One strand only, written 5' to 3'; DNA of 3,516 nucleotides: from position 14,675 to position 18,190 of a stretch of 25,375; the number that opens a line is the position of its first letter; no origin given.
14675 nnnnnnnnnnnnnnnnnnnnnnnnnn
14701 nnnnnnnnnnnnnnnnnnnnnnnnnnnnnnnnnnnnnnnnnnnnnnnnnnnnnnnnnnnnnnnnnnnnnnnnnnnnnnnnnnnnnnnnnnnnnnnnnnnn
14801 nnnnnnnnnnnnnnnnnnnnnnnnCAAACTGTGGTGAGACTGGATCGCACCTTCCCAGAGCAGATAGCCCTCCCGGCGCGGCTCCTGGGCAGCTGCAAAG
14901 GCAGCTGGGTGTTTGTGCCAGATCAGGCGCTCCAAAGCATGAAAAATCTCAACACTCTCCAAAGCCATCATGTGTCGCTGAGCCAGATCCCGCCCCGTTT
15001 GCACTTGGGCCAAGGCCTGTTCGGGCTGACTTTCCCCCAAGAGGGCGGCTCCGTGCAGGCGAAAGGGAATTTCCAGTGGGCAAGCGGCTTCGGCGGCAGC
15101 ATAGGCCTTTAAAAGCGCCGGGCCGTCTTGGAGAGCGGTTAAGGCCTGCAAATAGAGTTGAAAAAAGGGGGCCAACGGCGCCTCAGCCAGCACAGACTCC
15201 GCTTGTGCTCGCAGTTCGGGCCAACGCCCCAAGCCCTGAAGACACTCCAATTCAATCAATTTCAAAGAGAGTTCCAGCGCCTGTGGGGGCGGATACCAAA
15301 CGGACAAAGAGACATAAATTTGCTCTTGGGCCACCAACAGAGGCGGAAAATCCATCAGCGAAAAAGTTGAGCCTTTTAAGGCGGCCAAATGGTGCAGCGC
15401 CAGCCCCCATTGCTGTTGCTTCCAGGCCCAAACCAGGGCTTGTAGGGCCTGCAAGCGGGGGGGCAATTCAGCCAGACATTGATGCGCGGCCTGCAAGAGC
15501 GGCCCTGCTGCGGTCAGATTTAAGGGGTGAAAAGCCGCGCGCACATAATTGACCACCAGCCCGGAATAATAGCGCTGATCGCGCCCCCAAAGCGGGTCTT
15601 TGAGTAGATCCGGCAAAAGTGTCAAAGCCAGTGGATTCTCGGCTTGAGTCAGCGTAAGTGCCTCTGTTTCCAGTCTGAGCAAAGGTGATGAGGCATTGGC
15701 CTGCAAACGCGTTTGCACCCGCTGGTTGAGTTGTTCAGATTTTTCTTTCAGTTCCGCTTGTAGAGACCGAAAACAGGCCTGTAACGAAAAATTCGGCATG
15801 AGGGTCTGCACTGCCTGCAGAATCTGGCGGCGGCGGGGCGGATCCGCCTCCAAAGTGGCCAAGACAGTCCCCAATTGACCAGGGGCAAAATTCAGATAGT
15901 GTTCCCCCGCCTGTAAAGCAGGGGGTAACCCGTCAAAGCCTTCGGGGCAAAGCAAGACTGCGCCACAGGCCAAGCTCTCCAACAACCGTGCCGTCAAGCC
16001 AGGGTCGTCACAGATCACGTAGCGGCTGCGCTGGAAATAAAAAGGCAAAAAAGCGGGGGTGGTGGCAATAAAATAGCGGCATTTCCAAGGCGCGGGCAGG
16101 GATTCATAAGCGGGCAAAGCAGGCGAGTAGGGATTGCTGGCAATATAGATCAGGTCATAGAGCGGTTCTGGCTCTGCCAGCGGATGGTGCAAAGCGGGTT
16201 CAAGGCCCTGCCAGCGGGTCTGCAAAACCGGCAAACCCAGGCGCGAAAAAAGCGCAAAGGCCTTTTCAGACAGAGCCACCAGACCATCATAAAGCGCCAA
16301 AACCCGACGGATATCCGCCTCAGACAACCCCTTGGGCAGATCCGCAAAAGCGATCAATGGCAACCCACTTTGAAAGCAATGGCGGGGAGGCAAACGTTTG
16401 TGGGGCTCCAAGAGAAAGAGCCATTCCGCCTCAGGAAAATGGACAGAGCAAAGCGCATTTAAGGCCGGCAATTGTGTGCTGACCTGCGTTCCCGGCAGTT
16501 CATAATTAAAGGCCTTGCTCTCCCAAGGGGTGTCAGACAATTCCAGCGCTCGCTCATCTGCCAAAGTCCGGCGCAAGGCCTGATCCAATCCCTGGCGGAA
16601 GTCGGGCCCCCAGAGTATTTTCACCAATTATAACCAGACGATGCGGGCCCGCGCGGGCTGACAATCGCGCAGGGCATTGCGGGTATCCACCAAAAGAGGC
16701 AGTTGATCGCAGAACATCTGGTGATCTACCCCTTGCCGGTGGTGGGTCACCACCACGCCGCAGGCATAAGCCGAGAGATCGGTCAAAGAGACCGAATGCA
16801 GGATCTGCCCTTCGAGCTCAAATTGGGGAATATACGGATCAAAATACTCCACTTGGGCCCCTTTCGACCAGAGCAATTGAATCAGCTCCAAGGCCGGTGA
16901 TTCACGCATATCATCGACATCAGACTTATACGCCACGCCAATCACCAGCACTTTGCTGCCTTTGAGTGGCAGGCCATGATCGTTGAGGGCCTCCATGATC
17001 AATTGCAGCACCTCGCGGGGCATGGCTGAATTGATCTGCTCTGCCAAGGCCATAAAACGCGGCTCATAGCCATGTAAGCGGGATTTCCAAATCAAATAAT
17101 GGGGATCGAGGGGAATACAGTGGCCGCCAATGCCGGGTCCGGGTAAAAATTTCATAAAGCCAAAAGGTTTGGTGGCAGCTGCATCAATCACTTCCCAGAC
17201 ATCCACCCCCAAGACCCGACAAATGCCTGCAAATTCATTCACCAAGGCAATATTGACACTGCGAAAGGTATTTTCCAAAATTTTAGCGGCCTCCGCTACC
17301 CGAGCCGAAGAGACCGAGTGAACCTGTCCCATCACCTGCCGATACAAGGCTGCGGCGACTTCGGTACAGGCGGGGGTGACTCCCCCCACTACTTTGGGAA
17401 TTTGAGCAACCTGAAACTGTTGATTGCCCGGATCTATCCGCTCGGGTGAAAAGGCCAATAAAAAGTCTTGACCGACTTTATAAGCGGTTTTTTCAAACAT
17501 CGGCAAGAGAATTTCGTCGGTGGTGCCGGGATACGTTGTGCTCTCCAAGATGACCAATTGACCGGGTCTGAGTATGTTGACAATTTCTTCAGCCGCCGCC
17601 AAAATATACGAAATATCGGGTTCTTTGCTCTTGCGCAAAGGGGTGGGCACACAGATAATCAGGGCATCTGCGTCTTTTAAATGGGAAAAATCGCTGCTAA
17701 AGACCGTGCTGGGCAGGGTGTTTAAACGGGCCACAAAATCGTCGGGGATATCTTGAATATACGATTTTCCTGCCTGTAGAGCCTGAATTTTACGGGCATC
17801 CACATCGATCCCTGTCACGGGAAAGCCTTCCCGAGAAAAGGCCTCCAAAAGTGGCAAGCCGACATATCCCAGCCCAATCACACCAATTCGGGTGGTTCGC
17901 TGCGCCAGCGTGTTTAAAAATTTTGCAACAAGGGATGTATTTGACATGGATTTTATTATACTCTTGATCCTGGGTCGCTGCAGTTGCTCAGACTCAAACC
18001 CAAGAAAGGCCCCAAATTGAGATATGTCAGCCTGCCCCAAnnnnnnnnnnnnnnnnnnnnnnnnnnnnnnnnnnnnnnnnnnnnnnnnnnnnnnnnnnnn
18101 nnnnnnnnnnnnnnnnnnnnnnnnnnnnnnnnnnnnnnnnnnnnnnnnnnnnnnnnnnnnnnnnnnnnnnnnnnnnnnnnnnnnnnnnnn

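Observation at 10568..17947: Glycan-biosynthesis operon: UDP-HexNAc dehydrogenase, 1347-aa triple-GT giant, leaderless AI-2E transporter and class A beta-lactamase-like hydrolase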

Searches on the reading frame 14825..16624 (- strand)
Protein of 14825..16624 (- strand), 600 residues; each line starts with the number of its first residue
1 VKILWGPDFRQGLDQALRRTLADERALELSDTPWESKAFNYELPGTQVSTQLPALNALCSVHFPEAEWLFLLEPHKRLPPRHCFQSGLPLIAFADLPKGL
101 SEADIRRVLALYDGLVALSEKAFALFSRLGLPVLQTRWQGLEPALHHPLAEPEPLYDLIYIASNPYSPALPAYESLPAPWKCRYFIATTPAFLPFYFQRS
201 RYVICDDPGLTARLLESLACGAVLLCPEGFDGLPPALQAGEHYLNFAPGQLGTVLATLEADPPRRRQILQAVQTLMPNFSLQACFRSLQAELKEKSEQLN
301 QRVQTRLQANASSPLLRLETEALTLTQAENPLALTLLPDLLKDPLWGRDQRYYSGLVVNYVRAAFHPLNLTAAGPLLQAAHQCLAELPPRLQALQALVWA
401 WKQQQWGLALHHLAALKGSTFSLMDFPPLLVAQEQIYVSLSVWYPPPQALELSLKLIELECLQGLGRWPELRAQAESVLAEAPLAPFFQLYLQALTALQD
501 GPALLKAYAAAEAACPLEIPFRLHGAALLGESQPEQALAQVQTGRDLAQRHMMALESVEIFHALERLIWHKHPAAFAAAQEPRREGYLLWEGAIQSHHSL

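Call 63: search_solved_structures(query=A7, max_evalue=10)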
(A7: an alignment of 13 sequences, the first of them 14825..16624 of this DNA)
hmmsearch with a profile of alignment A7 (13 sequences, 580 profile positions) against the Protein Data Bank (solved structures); distinct sequences matched with E-value up to 10: 14.
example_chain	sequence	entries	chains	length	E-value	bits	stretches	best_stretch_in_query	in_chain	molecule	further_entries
1ij5_A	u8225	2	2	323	0.00082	21.7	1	237-383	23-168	PLASMODIAL SPECIFIC LAV1-2 PROTEIN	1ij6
2pl2_A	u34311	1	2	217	0.0011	21.2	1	439-524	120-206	Hypothetical conserved protein TTC0263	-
11kc_A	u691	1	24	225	0.027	16.7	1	432-533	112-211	Designed nanoparticle O43-TM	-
6xt9_H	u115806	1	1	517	0.082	15.1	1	436-518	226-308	Tetratricopeptide repeat domain 8 isoform 2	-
5khr_X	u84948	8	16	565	0.085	15.1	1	436-511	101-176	Anaphase-promoting complex subunit 7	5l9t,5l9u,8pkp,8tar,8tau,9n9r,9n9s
4ui9_X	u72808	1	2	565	0.13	14.5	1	436-511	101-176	ANAPHASE-PROMOTING COMPLEX SUBUNIT 7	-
6vbu_8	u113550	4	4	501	0.17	14.1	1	436-516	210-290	Bardet-Biedl syndrome 8 protein | Tetratricopeptide repeat domain 8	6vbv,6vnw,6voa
5g04_X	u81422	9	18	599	0.24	13.5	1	433-511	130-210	ANAPHASE-PROMOTING COMPLEX SUBUNIT 7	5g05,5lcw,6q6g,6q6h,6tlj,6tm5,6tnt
5khu_X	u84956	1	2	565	0.27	13.4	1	433-511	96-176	Anaphase-promoting complex subunit 7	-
5fzr_A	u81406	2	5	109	0.28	13.3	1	474-548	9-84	DESIGNED TPR PROTEIN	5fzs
5a31_X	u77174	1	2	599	0.39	12.9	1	433-511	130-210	ANAPHASE-PROMOTING COMPLEX SUBUNIT 7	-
5fzq_A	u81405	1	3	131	0.43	12.7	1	475-548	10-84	DESIGNED TPR PROTEIN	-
4r7s_A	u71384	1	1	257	0.63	12.2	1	272-366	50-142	Tetratricopeptide repeat protein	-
4gco_A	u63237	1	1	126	1.4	11.1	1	438-503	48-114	Protein STI-1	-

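Call 69: predict_structure(alignment_id=A7)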
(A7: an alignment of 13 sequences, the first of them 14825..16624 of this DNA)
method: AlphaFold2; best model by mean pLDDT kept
length: 600 residues; sequences in the alignment: 13
mean_pLDDT: 88.9   pTM: 0.86
mean pLDDT of the five models: 88.9, 86.3, 85.5, 85.0, 81.8
residues with pLDDT >= 90: 378; 70-90: 176; 50-70: 35; < 50: 11
segments of 3 or more residues with pLDDT < 50: 44-48, 596-600
pLDDT, mean of each block of 10 residues (from residue 1): 92 90 77 81 55 86 92 90 92 88 89 94 94 92 90 90 91 92 91 92 91 93 93 89 94 95 95 94 93 95 94 88 86 88 88 92 86 90 92 93 96 85 70 88 88 95 98 97 95 97 96 95 95 94 93 88 91 77 60 48
secondary structure, 60 per line:
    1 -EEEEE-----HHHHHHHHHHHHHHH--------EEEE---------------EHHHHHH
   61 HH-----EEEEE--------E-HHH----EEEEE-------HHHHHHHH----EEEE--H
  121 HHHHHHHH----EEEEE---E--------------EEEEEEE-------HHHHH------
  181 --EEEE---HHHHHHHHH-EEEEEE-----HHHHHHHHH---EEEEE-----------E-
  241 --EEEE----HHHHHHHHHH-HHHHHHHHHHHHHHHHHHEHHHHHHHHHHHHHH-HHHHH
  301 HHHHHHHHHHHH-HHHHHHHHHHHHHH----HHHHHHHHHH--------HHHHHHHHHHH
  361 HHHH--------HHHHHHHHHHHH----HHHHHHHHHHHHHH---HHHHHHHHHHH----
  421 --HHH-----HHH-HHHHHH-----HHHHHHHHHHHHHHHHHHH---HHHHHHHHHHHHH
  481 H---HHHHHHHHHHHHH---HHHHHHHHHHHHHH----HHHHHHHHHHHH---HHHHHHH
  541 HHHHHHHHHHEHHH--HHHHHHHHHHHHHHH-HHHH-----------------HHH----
elements in order: E2-6 H12-26 E35-38 H55-62 E68-72 E90-94 H102-109 E114-117 H120-128 E133-137 E156-162 H170-174 E183-186 H190-198 E200-205 H211-219 E223-227 E243-246 H251-260 H262-279 H281-294 H296-312 H314-327 H332-341 H350-364 H373-384 H389-402 H406-416 H435-440 H446-464 H468-481 H485-497 H501-514 H519-530 H534-550 H557-571 H573-576

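Call 71: fold_search(model_id=the predicted structure, library=pdb)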
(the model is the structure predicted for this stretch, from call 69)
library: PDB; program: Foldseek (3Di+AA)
matches with E <= 10: 1102; with E <= 0.001: 54
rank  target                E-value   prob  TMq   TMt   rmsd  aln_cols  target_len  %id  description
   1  6d9t                  1.0e-06  1.00  0.35  0.52   7.4       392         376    9  BshA from Staphylococcus aureus complexed with UDP (released 2019-05-08)
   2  7qsg_B                1.5e-06  1.00  0.31  0.56   7.6       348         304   13  Methylmannose polysaccharide mannosyltransferase from M. hassiacum (released 2023-01-25)
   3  7qsg_A                1.7e-06  1.00  0.35  0.53   7.2       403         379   12  Methylmannose polysaccharide mannosyltransferase from M. hassiacum (released 2023-01-25)
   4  6eji_A                2.9e-06  1.00  0.35  0.54   6.7       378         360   13  Structure of a glycosyltransferase (released 2018-02-07)
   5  6n1x                  4.7e-06  1.00  0.35  0.51   6.6       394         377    9  BshA from Staphylococcus aureus complexed with UDP and N-acetylglucosamine (released 2019-08-21)
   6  3c4q_B                5.4e-06  1.00  0.35  0.50   6.0       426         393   14  Structure of the retaining glycosyltransferase MshA : The first step in mycothiol biosynthesis. Organism : Corynebacte (released 2008-04-01)
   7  3c48_B                6.1e-06  1.00  0.27  0.37   9.8       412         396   15  Structure of the retaining glycosyltransferase MshA: The first step in mycothiol biosynthesis. Organism: Corynebacteri (released 2008-03-25)
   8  5d00_B                1.3e-05  1.00  0.33  0.51   7.8       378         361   11  Crystal structure of BshA from B. subtilis complexed with N-acetylglucosaminyl-malate and UMP (released 2016-09-07)
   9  4xso_A                1.4e-05  1.00  0.35  0.53   6.4       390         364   12  Crystal structure of apo-form Alr3699/HepE from Anabaena sp. strain PCC 7120 (released 2016-01-13)
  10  3c48_A                1.4e-05  1.00  0.27  0.37   8.9       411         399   14  Structure of the retaining glycosyltransferase MshA: The first step in mycothiol biosynthesis. Organism: Corynebacteri (released 2008-03-25)
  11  8xsh                  2.6e-05  1.00  0.34  0.55   6.5       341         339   12  Crystal structure of the Actinobacillus minor NM305 glucosyltransferase (released 2025-01-15)
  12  5d00_A                2.6e-05  1.00  0.33  0.50   7.4       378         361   11  Crystal structure of BshA from B. subtilis complexed with N-acetylglucosaminyl-malate and UMP (released 2016-09-07)
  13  9v0l                  2.6e-05  1.00  0.32  0.50   9.4       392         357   12  UDP-binding PsBGluT, a tetrahydrobiopterin glucosyltransferase from Pseudanabaena sp. Chao 1811 (released 2025-11-26)
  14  8vrf_A                3.0e-05  1.00  0.34  0.43   7.5       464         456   11  Sucrose-phosphate synthase-like protein from Leishmania major (released 2025-08-13)
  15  3mbo_A                3.2e-05  1.00  0.35  0.53   7.1       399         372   10  Crystal Structure of the Glycosyltransferase BaBshA bound with UDP and L-malate (released 2010-09-29)
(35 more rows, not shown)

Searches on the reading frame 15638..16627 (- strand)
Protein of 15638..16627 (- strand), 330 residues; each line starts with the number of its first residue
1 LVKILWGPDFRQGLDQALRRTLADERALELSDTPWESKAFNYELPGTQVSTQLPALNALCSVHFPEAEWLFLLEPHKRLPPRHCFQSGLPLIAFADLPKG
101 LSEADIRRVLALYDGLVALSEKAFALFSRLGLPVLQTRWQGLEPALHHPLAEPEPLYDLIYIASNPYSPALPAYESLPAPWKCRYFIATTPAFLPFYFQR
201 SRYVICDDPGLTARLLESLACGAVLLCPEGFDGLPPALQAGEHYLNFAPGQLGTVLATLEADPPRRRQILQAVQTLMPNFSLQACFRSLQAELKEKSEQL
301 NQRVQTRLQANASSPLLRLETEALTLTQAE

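Call 7: search_protein_families(library=pfam, proteins=[window:15638-16627:-], max_evalue=10)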
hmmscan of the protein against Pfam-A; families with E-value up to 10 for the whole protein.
seq(330 aa): 2 families
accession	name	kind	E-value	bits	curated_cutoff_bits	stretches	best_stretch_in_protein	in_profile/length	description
PF13524.12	Glyco_trans_1_2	-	6.2e-06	26.7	25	1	210-274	62-126/144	Glycosyl transferase-like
PF00303.24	Thymidylat_synt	-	0.066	12.8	24.3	1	251-307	111-168/266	Thymidylate synthase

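Call 23: search_solved_structures(query=A3, max_evalue=10, show_alignments=2)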
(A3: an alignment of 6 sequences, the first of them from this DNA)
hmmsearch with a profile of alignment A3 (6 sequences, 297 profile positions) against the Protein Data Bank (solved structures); distinct sequences matched with E-value up to 10: 2.
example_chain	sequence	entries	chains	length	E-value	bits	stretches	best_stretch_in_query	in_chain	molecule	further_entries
1nzd_A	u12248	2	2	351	1.4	11.1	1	205-277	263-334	DNA beta-glycosyltransferase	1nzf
1bgt_A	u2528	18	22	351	1.5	11.1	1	205-277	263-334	BETA-GLUCOSYLTRANSFERASE | DNA beta-glucosyltransferase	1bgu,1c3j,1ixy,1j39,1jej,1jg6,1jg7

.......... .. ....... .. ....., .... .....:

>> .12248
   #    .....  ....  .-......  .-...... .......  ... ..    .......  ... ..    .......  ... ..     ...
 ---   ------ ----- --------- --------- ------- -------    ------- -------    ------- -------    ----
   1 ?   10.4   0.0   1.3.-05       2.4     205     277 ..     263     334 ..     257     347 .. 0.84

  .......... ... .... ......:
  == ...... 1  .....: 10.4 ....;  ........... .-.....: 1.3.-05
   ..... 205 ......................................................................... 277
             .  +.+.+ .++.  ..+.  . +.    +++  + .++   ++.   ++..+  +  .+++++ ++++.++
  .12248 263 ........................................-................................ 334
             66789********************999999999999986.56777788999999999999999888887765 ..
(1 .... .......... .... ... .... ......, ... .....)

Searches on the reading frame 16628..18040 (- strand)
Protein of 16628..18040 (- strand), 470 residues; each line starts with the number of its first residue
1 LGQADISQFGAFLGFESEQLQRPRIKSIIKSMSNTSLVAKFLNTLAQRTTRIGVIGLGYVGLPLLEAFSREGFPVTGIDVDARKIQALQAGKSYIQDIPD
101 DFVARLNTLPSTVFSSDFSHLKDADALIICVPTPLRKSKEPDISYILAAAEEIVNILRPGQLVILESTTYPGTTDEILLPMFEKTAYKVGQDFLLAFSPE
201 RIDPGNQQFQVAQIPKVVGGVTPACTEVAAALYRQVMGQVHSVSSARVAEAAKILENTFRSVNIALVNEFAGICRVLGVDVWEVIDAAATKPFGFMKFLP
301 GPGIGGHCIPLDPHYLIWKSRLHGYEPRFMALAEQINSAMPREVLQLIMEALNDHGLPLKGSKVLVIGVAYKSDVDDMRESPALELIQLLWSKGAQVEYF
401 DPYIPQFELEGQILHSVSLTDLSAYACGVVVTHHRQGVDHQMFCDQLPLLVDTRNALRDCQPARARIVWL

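Call 4: search_protein_families(library=pfam, proteins=[window:16628-18040:-], max_evalue=0.01)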
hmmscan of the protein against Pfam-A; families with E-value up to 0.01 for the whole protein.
window:16628-18040:- (470 aa): 5 families
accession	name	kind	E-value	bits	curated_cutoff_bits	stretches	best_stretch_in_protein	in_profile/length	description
PF03721.20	UDPG_MGDP_dh_N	-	2.5e-44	151.5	27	1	51-228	2-183/187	UDP-glucose/GDP-mannose dehydrogenase family, NAD binding domain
PF00984.24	UDPG_MGDP_dh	-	1.7e-30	105.4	25.4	1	248-338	2-93/94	UDP-glucose/GDP-mannose dehydrogenase family, central domain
PF03720.21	UDPG_MGDP_dh_C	-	2.4e-18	66.9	30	1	365-458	1-102/103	UDP-glucose/GDP-mannose dehydrogenase family, UDP binding domain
PF03446.21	NAD_binding_2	-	2.4e-08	34.6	21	1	51-177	1-103/161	NAD binding domain of 6-phosphogluconate dehydrogenase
PF02558.23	ApbA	-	0.00086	19.4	22.2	1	52-142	1-85/150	Ketopantoate reductase PanE/ApbA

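Call 5: search_protein_families(library=ncbifam, proteins=[window:16628-18040:-], max_evalue=0.01)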
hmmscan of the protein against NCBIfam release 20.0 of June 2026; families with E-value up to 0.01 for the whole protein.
window:16628-18040:- (470 aa): 13 families
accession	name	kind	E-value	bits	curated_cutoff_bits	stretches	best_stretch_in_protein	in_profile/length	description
TIGR03026.1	NDP-sugDHase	subfamily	1.7e-122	409.2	189.8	1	51-455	2-413/413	nucleotide sugar dehydrogenase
NF040825.1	UDPMaNacDH_Arch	equivalog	6.3e-79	265.8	750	1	51-405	2-352/418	UDP-N-acetyl-D-mannosamine dehydrogenase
NF008286.0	PRK11064.1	equivalog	1.2e-70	238.2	459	1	50-429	4-389/420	UDP-N-acetyl-D-mannosamine dehydrogenase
NF011729.0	PRK15182.1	equivalog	1.6e-68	231.5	592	1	50-436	7-390/425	Vi polysaccharide biosynthesis UDP-N-acetylglucosamine C-6 dehydrogenase TviB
NF041297.1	UDPGDh_AglM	equivalog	1.7e-52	178.8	670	1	51-404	2-359/429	UDP-glucose 6-dehydrogenase AglM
NF047673.2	TeichurnBiosyTuaD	equivalog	2.8e-41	142.1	700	1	51-416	3-368/439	UDP-glucose 6-dehydrogenase TuaD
NF011631.0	PRK15057.1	equivalog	8.8e-10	38.2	757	1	51-404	2-339/388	UDP-glucose 6-dehydrogenase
NF043037.1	ThreonDh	equivalog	1.5e-05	24.5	350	1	50-109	3-62/297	L-threonate dehydrogenase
TIGR01505.1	tartro_sem_red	equivalog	0.00039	19.7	340.75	0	52-287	2-203/291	2-hydroxy-3-oxopropionate reductase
TIGR03385.1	CoA_CoA_reduc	equivalog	0.00073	18.4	578.8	0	29-83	131-183/439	CoA-disulfide reductase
NF012005.0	PRK15461.1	equivalog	0.0019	17.4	348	0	51-89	3-41/298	sulfolactaldehyde 3-reductase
TIGR01692.1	HIBADH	equivalog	0.0031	16.9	291.6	0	55-304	2-220/288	3-hydroxyisobutyrate dehydrogenase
NF046103.1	NOXase_Strep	equivalog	0.0032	16.5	600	1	29-85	129-183/442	H2O-forming NADH oxidase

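Call 43: search_solved_structures(query=window:16628-17947:-, max_evalue=1e-20)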
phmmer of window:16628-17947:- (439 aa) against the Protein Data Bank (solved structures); distinct sequences matched with E-value up to 1e-20: 11.
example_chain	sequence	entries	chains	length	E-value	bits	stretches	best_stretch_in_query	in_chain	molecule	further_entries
4r16_A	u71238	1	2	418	1.4e-65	224.7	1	20-374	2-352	418aa long hypothetical UDP-N-acetyl-D-mannosaminuronic acid dehydrogenase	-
3ojl_A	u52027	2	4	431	4e-65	223.2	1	19-389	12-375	Cap5O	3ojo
4xr9_A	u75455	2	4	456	5.6e-56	193.1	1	20-405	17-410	CalS8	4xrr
3g79_A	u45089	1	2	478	1.8e-52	181.5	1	18-377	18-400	NDP-N-acetyl-D-galactosaminuronic acid dehydrogenase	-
4a7p_A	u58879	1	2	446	6.7e-40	140.1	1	18-383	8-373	UDP-GLUCOSE DEHYDROGENASE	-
1mfz_A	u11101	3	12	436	1.4e-35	125.8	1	20-379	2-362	GDP-mannose 6-dehydrogenase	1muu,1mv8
3vtf_A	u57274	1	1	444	4.2e-35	124.3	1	19-373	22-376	UDP-glucose 6-dehydrogenase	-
3gg2_A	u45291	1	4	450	4.3e-33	117.7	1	20-374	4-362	Sugar dehydrogenase, UDP-glucose/GDP-mannose dehydrogenase family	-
2y0e_A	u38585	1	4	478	2.5e-30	108.5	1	20-374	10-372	UDP-GLUCOSE DEHYDROGENASE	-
2y0c_A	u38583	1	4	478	4.5e-29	104.4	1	20-374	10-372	UDP-GLUCOSE DEHYDROGENASE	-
2y0d_A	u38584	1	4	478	4.5e-29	104.4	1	20-374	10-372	UDP-GLUCOSE DEHYDROGENASE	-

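Call 88: search_protein_families(library=padloc, proteins=[window:16628-17947:-], max_evalue=0.001)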
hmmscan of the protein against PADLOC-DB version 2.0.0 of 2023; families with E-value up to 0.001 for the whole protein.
window:16628-17947:- (439 aa): 0 families
